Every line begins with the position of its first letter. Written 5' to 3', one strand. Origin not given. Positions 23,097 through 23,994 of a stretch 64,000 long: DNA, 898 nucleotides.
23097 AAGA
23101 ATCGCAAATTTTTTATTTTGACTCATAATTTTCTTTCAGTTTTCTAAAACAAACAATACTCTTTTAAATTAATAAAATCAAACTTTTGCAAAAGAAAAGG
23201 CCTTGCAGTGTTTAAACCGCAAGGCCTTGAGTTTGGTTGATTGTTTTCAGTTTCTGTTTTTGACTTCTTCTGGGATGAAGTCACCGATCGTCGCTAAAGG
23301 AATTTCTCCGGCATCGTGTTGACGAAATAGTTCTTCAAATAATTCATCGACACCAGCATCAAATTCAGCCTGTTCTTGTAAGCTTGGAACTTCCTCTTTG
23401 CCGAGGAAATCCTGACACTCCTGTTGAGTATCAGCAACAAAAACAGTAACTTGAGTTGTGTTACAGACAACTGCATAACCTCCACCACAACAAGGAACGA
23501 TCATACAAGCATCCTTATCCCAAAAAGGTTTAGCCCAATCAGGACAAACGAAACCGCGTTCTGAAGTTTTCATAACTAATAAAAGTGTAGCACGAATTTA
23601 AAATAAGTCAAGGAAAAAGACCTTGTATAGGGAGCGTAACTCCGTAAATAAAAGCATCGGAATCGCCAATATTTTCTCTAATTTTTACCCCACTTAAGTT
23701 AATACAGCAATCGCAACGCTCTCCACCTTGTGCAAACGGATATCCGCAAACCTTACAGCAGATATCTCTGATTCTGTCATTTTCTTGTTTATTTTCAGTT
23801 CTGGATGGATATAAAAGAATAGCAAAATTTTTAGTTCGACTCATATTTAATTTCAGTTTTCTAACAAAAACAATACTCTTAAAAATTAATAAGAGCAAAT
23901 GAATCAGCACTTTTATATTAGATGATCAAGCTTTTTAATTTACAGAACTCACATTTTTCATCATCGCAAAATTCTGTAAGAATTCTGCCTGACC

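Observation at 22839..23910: Mini-operon of two paralogous CxxC..CxxC zinc-ribbon proteins with near-identical leaders flanking a Cys-rich acidic protein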

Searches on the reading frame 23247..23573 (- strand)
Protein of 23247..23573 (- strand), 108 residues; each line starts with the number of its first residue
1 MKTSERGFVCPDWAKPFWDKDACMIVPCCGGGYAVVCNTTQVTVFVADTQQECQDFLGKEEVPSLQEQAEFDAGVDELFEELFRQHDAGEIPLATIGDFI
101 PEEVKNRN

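Call 5: search_protein_families(library=pfam, proteins=[window:23247-23573:-], max_evalue=1)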
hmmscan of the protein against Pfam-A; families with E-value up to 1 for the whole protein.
window:23247-23573:- (108 aa): 0 families

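Call 9: search_protein_families(library=ncbifam, proteins=[window:23247-23573:-], max_evalue=1)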
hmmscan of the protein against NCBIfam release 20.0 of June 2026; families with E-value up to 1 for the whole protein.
window:23247-23573:- (108 aa): 0 families

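Call 12: find_homologous_proteins(query=window:23247-23573:-, max_evalue=0.01)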
Query window:23247-23573:- (108 aa): 1 proteins with E <= 0.01 among 2 candidates.
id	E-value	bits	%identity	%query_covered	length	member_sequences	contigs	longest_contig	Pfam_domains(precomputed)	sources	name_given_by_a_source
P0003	1.3e-69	249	100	100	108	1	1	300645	-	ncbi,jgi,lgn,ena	ncbi:MAG: hypothetical protein WCW87_01900 [Candidatus Paceibacterota bacterium]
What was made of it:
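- C has no homologue among about 15 billion proteins (call 12).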

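Call 34: search_protein_families(library=padloc, proteins=[window:23247-23573:-], max_evalue=0.1)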
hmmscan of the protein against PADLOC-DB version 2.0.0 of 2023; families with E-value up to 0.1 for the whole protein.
window:23247-23573:- (108 aa): 0 families

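Call 35: search_protein_families(library=phrogs, proteins=[window:23247-23573:-], max_evalue=1)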
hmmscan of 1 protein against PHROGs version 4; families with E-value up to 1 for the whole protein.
window:23247-23573:- (108 aa): 0 families

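Call 44: predict_structure(protein=window:23247-23573:-)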
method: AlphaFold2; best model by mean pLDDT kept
length: 108 residues; sequences in the alignment: 1
mean_pLDDT: 52.1   pTM: 0.36
mean pLDDT of the five models: 52.1, 51.3, 44.7, 43.8, 42.2
residues with pLDDT >= 90: 0; 70-90: 5; 50-70: 55; < 50: 48
segments of 3 or more residues with pLDDT < 50: 1-12, 19-21, 29-32, 39-43, 60-72, 106-108
pLDDT, mean of each block of 10 residues (from residue 1): 41 50 50 49 51 60 41 57 70 56 49
secondary structure, 60 per line:
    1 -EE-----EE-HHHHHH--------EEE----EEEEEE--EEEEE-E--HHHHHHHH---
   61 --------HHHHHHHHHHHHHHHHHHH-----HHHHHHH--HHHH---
elements in order: H12-17 E26-28 E33-38 E41-45 H50-57 H69-87 H93-99 H102-105
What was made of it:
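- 23247..23573 (-): Gene C (108 aa; WCW87_01900). Genome-specific orphan with a Cys-bearing N-terminal half (C10, C23, C28, C29, C37, C53), an acidic helical tail and pI 4.2. The AF2 single-sequence model has pLDDT 52 (call 44).
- Tried and rejected: The C model was too poor to search (pLDDT 52; call 44).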

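Call 72: search_dna_similar(query=window:23247-23573:-, collection=phages, mode=protein, max_evalue=1, max_rows=5)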
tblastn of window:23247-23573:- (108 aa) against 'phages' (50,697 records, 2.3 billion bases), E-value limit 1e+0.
Records with a match: 1; places in all: 1; records where one place covers at least 80% of the query: 0.
Best place of each record, by identity: <60% 1.
By first word of the organism name: Escherichia 1.
By host as written in the record: Escherichia coli CEFAR CCCD-E003 1.
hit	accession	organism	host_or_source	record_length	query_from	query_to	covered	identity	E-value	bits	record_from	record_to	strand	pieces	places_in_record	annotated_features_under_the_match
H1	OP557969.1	Escherichia phage ph0011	Escherichia coli CEFAR CCCD-E003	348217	35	103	64%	24.3%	8e-1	34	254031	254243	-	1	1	structural protein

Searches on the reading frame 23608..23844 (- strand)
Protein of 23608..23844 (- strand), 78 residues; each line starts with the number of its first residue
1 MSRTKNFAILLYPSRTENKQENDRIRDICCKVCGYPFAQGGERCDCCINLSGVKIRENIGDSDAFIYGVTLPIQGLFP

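Call 5: search_protein_families(library=pfam, proteins=[window:23608-23844:-], max_evalue=1)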
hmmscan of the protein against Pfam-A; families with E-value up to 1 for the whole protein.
window:23608-23844:- (78 aa): 0 families

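Call 9: search_protein_families(library=ncbifam, proteins=[window:23608-23844:-], max_evalue=1)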
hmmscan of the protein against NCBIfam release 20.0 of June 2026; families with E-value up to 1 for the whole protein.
window:23608-23844:- (78 aa): 0 families

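Call 11: find_homologous_proteins(query=A2, max_evalue=0.01)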
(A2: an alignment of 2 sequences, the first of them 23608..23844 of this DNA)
Query A2 (2 sequences) (78 aa, profile of the alignment): 2 proteins with E <= 0.01 among 2 candidates.
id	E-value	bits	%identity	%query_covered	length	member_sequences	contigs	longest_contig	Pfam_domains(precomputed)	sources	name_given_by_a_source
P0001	1.6e-54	200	46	95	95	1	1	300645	-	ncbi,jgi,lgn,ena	ncbi:MAG: hypothetical protein WCW87_01895 [Candidatus Paceibacterota bacterium]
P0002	7.5e-39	150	100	100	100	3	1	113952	-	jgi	-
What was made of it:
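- Tried and rejected: Word-indexed searches of A+B and of C against 5.8 billion clusters returned only self hits (calls 11, 12).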

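Call 19: find_related_loci(query=A2, collection=metagenome_contigs, flank=10000)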
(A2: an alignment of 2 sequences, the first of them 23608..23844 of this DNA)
Query A2 (78 aa) in metagenome_contigs; peptide patterns used: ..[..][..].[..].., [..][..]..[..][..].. (x = any residue, [..] = any of these).
599 stretches matched a pattern, but none encodes a relative of the query by tblastn (E <= 1e-3).

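Call 34: search_protein_families(library=padloc, proteins=[window:23608-23844:-], max_evalue=0.1)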
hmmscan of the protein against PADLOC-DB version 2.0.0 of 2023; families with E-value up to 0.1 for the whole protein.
window:23608-23844:- (78 aa): 0 families

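Call 46: list_cluster_members(proteins=[P0002, P0001, P0003])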
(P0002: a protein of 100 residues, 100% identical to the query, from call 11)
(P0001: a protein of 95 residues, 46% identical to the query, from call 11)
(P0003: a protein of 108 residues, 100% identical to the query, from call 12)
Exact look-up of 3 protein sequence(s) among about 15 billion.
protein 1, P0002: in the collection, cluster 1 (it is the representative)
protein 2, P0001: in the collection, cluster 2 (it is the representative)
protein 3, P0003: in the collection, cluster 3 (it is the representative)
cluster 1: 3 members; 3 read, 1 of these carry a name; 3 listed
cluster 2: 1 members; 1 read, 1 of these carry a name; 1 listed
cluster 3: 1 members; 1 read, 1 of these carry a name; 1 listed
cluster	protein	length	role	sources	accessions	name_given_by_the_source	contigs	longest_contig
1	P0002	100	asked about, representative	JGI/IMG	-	-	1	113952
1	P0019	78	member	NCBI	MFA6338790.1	MAG: hypothetical protein WCW87_01905 [Candidatus Paceibacterota bacterium]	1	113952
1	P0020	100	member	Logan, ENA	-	-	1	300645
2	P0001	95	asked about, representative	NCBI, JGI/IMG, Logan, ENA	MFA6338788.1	MAG: hypothetical protein WCW87_01895 [Candidatus Paceibacterota bacterium]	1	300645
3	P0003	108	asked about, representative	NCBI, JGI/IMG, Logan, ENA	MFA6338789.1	MAG: hypothetical protein WCW87_01900 [Candidatus Paceibacterota bacterium]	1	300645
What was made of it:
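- All three proteins are known from a single MAG (call 46).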

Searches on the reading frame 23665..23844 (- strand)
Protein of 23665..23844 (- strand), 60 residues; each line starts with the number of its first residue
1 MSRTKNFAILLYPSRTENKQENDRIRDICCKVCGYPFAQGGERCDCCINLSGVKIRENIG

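Call 23: search_protein_representatives(alignment_id=A3)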
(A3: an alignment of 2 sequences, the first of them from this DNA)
Query: 2 sequences, 60 profile positions. Proteins with E-value up to 0.001 (for the whole library): 16; up to 1e-10: 2; up to 1e-30: 2. The best 16 are listed.
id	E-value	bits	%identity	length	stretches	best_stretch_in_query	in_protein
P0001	2.0e-36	139.6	-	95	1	1-60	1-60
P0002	2.1e-36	139.5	-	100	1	1-60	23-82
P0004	2.1e-09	53.1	-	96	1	4-53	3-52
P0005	5.6e-08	48.5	-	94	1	4-53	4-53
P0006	2.5e-07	46.4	-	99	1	6-59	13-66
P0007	3.0e-07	46.2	-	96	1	7-49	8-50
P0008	3.4e-07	46.0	-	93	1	19-50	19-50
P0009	6.3e-07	45.1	-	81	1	3-48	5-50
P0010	2.0e-06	43.5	-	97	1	8-53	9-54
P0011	7.7e-06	41.7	-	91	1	5-57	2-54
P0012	9.3e-06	41.4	-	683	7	17-36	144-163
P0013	2.9e-05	39.8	-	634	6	23-43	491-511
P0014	1.7e-04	37.4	-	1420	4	12-40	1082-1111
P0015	7.1e-04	35.4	-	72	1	22-50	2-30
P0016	7.3e-04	35.3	-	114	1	5-53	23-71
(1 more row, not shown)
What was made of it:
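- The index-free HMMER search found eight small proteins (81-99 aa) that align over the module (E 2e-9 to 8e-6), plus weaker hits down to E 7e-4, two of which (72 and 114 aa) were added to the family alignment (call 23).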

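Call 30: find_encoding_contigs(protein=P0006, flank=10000)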
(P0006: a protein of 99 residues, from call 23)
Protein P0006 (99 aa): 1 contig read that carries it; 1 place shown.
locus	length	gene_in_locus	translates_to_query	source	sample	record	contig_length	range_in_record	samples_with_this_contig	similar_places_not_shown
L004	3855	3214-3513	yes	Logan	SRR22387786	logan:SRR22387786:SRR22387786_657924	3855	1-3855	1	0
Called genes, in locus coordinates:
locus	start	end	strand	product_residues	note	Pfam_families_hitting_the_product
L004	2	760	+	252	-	?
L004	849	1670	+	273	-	-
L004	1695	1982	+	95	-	-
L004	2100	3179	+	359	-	PF05697:Trigger_N, PF05698:Trigger_C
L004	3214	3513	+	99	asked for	-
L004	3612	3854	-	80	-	?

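Call 31: find_encoding_contigs(protein=P0011, flank=10000)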
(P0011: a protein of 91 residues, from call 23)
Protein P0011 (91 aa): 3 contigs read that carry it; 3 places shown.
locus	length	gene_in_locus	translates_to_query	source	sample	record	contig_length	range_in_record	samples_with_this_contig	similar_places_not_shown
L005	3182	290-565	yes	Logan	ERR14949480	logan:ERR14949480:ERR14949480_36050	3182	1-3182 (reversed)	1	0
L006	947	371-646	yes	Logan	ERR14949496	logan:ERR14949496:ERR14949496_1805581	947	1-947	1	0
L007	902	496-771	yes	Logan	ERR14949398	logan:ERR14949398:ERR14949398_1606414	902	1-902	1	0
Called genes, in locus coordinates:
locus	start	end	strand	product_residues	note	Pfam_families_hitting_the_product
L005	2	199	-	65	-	?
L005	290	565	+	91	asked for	-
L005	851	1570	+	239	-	PF01479:S4 (weak), PF00849:PseudoU_synth_2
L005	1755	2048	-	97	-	-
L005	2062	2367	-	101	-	-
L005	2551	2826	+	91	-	PF09527:ATPase_gene1 (weak)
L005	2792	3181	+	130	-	?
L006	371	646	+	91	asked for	-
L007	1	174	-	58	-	?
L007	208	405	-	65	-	-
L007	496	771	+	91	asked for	-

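Call 47: find_encoding_contigs(protein=P0010, flank=10000)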
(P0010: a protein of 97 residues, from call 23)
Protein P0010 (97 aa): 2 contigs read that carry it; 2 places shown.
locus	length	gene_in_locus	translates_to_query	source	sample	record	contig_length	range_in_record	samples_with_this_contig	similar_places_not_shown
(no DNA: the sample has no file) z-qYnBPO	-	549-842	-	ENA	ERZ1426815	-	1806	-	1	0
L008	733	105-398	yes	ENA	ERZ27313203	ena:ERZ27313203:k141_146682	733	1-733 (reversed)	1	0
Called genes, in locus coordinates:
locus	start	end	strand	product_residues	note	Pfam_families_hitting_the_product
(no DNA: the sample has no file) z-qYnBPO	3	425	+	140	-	?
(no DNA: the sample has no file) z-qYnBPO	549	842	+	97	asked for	-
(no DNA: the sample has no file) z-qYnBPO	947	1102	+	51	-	-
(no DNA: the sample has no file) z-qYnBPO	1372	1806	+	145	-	?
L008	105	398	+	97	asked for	-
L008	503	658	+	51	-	-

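Call 48: find_encoding_contigs(protein=P0005, flank=10000)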
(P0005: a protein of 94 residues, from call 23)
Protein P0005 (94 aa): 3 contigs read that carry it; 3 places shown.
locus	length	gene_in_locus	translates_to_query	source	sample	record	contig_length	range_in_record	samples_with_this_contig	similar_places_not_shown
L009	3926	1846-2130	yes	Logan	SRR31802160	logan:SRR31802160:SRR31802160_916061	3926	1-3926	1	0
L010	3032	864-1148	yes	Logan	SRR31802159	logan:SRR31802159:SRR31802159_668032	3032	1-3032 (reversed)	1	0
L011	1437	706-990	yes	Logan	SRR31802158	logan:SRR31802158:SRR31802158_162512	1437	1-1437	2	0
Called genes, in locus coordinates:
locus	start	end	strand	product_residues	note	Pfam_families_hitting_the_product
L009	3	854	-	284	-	?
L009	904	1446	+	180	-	PF13207:AAA_17, PF13238:AAA_18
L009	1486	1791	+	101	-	-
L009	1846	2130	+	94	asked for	-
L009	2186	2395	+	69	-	-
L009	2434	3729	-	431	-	PF03952:Enolase_N, PF00113:Enolase_C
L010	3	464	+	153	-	?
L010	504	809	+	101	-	-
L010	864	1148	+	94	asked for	-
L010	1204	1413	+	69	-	-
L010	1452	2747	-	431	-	PF03952:Enolase_N, PF00113:Enolase_C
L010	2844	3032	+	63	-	?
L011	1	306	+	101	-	?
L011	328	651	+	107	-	-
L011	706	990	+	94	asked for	-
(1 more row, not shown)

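Call 54: find_encoding_contigs(protein=P0007, flank=10000)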
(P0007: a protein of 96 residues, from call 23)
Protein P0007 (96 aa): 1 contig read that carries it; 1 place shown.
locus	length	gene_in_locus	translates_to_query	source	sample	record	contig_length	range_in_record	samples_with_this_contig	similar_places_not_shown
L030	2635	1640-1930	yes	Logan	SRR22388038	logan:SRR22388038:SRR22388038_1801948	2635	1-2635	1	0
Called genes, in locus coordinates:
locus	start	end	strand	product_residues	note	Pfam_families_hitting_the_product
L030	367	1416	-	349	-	PF00892:EamA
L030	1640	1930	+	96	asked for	-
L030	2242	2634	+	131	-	?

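Call 55: find_encoding_contigs(protein=P0004, flank=10000)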
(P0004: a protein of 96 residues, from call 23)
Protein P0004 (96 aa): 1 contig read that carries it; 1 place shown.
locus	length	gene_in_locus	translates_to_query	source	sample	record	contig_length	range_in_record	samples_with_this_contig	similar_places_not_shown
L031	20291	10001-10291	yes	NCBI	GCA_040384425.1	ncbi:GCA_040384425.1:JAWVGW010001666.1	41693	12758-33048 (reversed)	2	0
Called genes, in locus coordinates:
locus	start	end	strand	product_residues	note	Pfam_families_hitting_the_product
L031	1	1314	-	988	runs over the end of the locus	PF13229:Beta_helix (weak), PF02450:LCAT, PF01674:Lipase_2 (faint), PF24096:DUF7379 (weak), PF02089:Palm_thioest (weak), PF07819:PGAP1 (weak)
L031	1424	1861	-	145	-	-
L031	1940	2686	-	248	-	PF00149:Metallophos, PF12850:Metallophos_2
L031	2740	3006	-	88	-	-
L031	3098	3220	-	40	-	-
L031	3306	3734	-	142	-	-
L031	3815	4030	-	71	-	-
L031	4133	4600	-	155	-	-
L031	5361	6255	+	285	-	-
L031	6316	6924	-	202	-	PF02397:Bac_transf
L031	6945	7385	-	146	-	PF01668:SmpB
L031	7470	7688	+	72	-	-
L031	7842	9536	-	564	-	PF02683:DsbD_TM, PF00578:AhpC-TSA, PF08534:Redoxin, PF13905:Thioredoxin_8, PF17991:Thioredoxin_10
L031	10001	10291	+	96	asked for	-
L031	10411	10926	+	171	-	PF05198:IF3_N, PF00707:IF3_C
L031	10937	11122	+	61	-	PF01632:Ribosomal_L35p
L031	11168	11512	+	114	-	PF00453:Ribosomal_L20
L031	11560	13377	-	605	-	-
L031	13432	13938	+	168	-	PF00334:NDK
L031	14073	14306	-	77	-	-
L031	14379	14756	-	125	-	-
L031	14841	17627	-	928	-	PF26449:DUF8128, PF01935:DUF87 (faint), PF02534:T4SS-DNA_transf (faint), PF12696:TraG-D_C (weak)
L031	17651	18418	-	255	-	PF00557:Peptidase_M24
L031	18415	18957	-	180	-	PF10543:ORF6N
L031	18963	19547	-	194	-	PF00406:ADK, PF13207:AAA_17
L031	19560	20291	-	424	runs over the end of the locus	PF00344:SecY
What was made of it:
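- In L031 the family gene is divergent from a DsbD/thioredoxin fusion gene (call 55).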

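Call 59: find_encoding_contigs(protein=P0008, flank=5000)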
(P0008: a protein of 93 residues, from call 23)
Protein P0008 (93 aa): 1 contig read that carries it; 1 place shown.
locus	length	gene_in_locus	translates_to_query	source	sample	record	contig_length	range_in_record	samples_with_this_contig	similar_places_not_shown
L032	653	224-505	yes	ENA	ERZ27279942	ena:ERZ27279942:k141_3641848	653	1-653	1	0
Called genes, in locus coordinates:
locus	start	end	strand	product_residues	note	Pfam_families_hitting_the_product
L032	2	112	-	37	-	?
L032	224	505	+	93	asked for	-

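Call 60: find_encoding_contigs(protein=P0016, flank=5000)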
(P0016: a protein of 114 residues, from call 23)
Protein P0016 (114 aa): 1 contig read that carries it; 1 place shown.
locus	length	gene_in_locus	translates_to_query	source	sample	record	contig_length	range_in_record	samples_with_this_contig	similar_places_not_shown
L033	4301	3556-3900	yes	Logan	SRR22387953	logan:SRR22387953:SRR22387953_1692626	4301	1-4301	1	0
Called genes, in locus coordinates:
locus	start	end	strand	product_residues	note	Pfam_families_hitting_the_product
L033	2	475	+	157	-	?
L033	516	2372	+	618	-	PF00009:GTP_EFTU, PF01926:MMR_HSR1, PF03144:GTP_EFTU_D2, PF22042:EF-G_D2 (weak), PF00679:EFG_C, PF21018:BipA_C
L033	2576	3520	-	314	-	PF00892:EamA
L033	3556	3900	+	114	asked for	-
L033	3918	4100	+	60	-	-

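Call 61: find_encoding_contigs(protein=P0015, flank=5000)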
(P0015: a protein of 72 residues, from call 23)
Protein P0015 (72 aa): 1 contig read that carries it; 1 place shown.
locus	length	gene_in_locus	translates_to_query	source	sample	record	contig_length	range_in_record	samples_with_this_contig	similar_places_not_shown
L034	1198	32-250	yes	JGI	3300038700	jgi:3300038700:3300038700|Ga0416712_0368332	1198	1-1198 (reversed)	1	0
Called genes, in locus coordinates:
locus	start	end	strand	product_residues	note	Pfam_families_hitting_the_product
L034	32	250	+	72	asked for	-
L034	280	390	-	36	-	-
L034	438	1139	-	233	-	PF20260:PUA_4 (faint), PF04452:Methyltrans_RNA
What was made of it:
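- Closest known: Zinc-ribbon ribosomal protein paralogue pairs. Same: Several family members lie near translation genes (infC-rpmI-rplT, tig, RsmE, RluA-like, BipA; calls 30, 31, 55, 60, 61).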
